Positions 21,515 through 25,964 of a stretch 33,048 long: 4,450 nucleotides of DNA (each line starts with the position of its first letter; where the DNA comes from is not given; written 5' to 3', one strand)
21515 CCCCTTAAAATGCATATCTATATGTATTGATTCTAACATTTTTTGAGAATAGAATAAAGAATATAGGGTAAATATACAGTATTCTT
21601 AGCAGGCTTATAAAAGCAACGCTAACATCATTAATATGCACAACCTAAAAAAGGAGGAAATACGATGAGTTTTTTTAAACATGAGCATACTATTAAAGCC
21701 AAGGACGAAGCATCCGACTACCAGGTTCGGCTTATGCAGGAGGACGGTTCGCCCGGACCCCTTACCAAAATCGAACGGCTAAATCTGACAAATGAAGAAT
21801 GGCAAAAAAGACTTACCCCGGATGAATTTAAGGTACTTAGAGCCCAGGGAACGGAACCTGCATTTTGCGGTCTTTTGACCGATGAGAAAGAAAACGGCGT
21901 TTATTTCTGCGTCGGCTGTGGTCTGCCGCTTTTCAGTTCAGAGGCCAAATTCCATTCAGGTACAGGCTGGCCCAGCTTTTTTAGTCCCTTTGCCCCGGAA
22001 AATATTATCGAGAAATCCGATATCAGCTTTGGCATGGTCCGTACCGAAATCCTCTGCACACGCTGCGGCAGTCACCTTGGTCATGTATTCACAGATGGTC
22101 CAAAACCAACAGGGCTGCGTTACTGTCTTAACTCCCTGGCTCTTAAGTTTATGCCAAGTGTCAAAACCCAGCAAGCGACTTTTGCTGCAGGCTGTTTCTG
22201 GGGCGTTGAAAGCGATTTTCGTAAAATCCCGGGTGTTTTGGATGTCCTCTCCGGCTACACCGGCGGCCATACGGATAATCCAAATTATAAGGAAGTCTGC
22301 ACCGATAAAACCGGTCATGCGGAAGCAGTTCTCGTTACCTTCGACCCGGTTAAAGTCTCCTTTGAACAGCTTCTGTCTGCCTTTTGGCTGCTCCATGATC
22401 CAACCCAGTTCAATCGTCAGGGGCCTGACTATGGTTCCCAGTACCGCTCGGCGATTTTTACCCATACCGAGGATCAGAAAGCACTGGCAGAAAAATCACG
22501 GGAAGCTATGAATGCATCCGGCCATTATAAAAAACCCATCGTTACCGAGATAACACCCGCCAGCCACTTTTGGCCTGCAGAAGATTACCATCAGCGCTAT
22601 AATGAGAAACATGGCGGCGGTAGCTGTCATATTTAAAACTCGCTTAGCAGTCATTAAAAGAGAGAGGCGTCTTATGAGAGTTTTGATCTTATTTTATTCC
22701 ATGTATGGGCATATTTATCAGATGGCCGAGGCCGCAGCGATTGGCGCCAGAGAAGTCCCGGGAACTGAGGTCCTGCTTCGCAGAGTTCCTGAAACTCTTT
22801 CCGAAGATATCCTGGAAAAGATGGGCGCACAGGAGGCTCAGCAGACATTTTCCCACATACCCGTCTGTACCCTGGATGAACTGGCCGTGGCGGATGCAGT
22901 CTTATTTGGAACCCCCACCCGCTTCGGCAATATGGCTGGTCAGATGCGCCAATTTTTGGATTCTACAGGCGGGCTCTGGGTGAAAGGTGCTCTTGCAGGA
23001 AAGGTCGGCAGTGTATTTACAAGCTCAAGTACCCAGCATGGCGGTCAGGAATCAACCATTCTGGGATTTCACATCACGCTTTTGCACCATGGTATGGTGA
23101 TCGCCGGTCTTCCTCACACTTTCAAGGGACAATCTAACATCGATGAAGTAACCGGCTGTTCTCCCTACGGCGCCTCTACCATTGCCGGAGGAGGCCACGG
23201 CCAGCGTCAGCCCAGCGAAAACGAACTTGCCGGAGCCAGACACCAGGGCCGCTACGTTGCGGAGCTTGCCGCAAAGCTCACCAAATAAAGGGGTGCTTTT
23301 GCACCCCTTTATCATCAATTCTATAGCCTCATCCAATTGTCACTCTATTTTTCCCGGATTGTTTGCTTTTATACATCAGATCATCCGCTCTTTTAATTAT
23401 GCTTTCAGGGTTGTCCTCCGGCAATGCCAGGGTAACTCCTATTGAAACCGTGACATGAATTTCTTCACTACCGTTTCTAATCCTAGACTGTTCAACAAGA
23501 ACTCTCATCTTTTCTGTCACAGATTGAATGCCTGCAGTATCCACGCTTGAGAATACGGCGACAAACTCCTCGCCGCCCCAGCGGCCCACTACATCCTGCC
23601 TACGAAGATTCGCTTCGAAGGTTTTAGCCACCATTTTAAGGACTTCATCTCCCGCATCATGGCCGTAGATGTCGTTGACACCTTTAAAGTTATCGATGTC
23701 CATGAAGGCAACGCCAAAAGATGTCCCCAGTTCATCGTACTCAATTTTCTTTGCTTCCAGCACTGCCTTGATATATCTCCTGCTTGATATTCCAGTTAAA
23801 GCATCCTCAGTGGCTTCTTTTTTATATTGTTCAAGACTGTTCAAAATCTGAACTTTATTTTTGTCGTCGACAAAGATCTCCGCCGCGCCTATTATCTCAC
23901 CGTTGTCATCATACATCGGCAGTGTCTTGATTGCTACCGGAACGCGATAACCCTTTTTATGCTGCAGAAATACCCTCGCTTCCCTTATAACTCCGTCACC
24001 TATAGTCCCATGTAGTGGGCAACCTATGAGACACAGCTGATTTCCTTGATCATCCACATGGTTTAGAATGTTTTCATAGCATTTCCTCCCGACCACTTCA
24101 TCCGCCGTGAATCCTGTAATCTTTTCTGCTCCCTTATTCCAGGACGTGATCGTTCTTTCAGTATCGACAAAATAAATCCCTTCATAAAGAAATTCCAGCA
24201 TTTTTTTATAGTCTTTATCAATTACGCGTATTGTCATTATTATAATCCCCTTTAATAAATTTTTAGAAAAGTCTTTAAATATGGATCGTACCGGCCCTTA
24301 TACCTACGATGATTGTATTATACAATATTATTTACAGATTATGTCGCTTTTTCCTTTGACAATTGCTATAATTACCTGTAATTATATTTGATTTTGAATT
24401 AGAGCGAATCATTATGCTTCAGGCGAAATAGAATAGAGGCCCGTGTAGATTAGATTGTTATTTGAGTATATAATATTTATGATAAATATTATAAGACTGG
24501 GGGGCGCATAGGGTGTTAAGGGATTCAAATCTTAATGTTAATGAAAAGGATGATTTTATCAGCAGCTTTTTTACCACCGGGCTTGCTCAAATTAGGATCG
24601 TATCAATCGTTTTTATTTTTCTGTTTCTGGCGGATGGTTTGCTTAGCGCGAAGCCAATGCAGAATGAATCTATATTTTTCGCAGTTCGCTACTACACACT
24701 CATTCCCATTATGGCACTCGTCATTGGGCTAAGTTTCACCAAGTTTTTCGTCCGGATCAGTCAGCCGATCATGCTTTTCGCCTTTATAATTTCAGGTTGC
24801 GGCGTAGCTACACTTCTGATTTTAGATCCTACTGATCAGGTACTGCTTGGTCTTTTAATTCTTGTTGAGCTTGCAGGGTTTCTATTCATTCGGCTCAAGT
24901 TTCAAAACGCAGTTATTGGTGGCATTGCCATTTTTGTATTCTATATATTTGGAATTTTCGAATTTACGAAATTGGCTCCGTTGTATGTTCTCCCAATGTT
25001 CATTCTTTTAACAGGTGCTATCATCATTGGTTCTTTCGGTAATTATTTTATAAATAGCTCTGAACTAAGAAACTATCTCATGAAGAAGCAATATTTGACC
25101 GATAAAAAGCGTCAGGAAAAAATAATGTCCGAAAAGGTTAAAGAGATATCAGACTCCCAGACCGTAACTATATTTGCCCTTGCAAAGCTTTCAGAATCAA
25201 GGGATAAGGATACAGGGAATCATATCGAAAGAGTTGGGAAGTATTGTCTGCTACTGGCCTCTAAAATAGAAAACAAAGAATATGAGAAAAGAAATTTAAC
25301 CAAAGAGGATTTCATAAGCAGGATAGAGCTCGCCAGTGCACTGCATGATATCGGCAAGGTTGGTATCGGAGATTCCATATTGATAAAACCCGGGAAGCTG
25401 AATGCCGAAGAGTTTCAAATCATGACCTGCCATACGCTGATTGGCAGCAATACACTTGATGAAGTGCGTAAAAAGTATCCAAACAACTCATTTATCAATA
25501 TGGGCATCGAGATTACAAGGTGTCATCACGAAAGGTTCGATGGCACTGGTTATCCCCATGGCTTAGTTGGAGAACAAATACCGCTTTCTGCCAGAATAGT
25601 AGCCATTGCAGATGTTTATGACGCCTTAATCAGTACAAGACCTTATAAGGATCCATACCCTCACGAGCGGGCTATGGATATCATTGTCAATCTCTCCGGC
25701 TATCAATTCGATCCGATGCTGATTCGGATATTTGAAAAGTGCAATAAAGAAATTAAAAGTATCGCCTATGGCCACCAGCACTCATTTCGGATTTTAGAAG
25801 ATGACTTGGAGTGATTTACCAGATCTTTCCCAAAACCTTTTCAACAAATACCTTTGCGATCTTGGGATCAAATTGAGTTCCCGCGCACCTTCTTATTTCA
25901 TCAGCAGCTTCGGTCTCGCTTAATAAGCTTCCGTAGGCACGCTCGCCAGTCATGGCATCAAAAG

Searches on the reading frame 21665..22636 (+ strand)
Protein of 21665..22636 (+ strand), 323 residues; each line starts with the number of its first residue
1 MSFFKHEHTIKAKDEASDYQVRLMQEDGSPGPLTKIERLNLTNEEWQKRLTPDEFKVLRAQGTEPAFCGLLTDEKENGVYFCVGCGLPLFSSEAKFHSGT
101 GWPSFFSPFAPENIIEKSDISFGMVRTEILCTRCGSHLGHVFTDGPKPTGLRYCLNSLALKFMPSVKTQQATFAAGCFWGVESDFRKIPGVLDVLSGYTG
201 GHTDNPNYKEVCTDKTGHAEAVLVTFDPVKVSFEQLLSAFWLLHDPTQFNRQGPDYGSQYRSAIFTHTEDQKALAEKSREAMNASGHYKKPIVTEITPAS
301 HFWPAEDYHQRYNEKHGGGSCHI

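Call 47: search_protein_families(library=pfam, proteins=[window:21665-22636:+])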
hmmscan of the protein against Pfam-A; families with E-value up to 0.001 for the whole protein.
window:21665-22636:+ (323 aa): 3 families
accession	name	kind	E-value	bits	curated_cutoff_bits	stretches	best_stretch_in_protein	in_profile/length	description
PF01625.27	PMSR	-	4e-65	219.2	23.7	1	170-322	1-153/153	Peptide methionine sulfoxide reductase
PF01641.26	SelR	-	8.7e-48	161.5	24.9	1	50-164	1-116/116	SelR domain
PF24046.1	At4g08330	-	0.00046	20.7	27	0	117-149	67-99/129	At4g08330 beta-tent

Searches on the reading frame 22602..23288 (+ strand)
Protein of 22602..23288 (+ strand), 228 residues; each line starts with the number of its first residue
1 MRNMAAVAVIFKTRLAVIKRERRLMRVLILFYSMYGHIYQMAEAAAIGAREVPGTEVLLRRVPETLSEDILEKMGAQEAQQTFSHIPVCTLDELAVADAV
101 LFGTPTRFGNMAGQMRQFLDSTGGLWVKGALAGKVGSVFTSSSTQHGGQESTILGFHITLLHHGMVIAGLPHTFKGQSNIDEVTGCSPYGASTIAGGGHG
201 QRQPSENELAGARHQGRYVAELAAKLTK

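Call 47: search_protein_families(library=pfam, proteins=[window:22602-23288:+])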
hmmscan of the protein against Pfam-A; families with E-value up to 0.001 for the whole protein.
window:22602-23288:+ (228 aa): 2 families
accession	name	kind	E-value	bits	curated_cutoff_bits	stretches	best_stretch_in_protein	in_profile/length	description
PF03358.20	FMN_red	-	4.3e-10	39.8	24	1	91-167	65-139/152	NADPH-dependent FMN reductase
PF00258.30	Flavodoxin_1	-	1e-08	35.9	25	1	29-152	1-131/143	Flavodoxin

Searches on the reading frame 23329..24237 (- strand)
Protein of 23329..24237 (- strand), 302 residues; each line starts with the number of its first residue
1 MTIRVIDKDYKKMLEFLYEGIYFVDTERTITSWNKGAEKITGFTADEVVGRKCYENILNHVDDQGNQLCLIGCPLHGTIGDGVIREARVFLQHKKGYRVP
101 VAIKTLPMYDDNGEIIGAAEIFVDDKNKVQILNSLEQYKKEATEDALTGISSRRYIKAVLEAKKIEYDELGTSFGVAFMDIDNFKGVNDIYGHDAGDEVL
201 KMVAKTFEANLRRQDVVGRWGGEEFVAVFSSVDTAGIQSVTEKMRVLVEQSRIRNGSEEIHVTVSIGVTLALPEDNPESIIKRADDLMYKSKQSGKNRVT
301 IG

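Call 47: search_protein_families(library=pfam, proteins=[window:23329-24237:-])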
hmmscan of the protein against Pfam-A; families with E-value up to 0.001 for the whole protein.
window:23329-24237:- (302 aa): 6 families
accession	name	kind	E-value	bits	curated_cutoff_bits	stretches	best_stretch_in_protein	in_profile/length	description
PF00990.26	GGDEF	-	5.2e-42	143.8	23.8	1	143-298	2-161/161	Diguanylate cyclase, GGDEF domain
PF13426.13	PAS_9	-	9.6e-12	45.5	27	1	20-124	3-100/103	PAS domain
PF00989.32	PAS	-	1.1e-09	38.8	22.6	1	9-118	2-106/113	PAS fold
PF08448.16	PAS_4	-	1.8e-07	31.8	23.1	1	19-124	6-104/110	PAS fold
PF13188.13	PAS_8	-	0.00013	22.2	21.8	1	10-61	3-50/65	PAS domain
PF13596.12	PAS_10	-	0.00031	21.8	22.1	0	13-124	4-104/106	PAS domain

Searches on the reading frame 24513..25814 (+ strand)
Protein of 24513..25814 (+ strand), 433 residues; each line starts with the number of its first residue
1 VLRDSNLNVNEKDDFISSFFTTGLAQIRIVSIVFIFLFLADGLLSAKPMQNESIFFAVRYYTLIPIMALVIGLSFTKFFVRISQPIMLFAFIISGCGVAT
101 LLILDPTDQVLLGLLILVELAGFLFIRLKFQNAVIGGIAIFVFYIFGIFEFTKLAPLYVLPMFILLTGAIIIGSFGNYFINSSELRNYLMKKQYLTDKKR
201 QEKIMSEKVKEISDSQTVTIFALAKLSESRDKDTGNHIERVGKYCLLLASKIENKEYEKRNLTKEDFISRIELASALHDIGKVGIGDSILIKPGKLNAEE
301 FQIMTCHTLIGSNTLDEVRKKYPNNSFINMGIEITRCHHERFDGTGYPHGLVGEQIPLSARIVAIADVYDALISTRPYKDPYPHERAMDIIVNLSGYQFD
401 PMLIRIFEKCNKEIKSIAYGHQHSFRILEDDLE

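Call 47: search_protein_families(library=pfam, proteins=[window:24513-25814:+])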
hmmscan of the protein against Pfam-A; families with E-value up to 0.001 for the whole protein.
window:24513-25814:+ (433 aa): 2 families
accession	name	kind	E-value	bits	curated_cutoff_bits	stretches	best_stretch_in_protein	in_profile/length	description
PF13487.12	HD_5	-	1.4e-25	90.4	27.2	1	267-402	38-169/170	HD domain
PF01966.28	HD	-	1.6e-16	61.1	22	1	235-371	2-115/116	HD domain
